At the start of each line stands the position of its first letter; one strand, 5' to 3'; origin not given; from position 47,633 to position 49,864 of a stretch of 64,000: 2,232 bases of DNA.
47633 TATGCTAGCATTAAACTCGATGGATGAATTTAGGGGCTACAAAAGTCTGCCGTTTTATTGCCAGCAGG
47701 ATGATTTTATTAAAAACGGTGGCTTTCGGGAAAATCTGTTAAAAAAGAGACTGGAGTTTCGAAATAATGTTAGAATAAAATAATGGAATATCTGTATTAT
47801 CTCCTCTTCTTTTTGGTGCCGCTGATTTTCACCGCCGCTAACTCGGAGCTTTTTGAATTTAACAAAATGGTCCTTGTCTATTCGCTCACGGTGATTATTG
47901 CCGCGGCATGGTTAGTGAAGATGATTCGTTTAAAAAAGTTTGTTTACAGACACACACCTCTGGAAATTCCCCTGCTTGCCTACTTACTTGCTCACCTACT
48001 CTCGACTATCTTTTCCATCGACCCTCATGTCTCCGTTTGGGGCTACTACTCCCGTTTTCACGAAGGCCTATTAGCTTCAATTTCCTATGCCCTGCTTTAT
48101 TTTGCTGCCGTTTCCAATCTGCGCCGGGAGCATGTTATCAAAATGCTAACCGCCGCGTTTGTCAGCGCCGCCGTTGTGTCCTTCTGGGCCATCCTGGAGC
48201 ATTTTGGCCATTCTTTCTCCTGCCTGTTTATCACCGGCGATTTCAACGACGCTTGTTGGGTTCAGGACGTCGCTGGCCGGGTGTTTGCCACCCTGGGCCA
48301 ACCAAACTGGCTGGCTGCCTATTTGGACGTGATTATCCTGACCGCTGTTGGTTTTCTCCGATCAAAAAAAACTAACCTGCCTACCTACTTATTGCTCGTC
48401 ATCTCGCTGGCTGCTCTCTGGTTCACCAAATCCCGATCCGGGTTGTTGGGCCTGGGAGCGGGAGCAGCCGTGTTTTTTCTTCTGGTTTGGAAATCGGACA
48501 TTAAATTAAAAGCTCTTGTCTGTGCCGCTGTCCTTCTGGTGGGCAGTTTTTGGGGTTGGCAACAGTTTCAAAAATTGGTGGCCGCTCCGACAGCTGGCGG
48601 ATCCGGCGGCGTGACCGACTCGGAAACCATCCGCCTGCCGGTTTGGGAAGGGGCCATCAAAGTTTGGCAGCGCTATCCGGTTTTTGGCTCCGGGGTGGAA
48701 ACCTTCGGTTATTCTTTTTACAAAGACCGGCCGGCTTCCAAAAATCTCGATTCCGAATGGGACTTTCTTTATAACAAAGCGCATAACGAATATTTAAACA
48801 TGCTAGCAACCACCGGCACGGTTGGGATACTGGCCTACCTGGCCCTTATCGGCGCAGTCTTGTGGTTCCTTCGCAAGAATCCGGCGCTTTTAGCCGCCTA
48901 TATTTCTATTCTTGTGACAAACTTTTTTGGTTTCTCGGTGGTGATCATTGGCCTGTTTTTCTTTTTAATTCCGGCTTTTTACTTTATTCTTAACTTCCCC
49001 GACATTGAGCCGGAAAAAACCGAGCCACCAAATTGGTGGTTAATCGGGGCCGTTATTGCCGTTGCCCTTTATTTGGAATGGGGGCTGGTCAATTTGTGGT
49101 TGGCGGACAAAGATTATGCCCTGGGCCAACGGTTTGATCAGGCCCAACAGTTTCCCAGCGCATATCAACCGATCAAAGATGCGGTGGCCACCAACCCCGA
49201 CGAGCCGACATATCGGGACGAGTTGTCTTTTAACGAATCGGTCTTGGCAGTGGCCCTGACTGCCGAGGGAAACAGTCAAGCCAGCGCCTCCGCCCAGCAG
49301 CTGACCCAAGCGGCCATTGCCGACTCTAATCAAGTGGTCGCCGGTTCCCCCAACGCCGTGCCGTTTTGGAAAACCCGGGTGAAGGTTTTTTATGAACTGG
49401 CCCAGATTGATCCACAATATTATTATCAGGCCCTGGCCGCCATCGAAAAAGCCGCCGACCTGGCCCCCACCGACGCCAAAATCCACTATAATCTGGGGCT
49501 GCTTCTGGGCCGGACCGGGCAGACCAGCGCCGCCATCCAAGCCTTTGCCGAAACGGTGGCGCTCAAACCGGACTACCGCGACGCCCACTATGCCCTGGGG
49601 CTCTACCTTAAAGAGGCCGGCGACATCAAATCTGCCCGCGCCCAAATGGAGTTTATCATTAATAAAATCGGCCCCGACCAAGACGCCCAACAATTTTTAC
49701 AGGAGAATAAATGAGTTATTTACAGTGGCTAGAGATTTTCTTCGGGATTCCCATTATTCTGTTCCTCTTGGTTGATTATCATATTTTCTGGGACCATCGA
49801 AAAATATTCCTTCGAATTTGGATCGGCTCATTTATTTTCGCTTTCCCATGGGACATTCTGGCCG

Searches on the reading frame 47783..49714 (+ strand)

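Call 73: search_protein_families(library=pfam, proteins=[window:47783-49714:+], max_evalue=0.001)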
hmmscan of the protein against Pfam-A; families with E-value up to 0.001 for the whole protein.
window:47783-49714:+ (643 aa): 9 families
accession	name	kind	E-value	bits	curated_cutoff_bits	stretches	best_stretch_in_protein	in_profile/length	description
PF04932.20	Wzy_C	-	8.2e-21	74.8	31.7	1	203-353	1-149/149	O-Antigen ligase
PF13414.12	TPR_11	-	5e-09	36.1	26.8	0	549-579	12-42/42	TPR repeat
PF13431.12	TPR_17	-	3e-08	33.7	24.4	1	554-586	2-34/34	Tetratricopeptide repeat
PF13432.12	TPR_16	-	2e-07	31.7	32.7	2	569-620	1-52/65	Tetratricopeptide repeat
PF13371.12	TPR_9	-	2.4e-06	27.9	35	1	545-602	9-66/73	Tetratricopeptide repeat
PF13428.12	TPR_14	-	1.7e-05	25.5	23.5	0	567-606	3-42/44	Tetratricopeptide repeat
PF07719.23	TPR_2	-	5.4e-05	23.4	27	0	565-598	1-34/34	Tetratricopeptide repeat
PF13181.12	TPR_8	-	0.0001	22.6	25.7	0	565-597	1-33/34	Tetratricopeptide repeat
PF00515.34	TPR_1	-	0.00015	21.8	27.8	0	565-598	1-34/34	Tetratricopeptide repeat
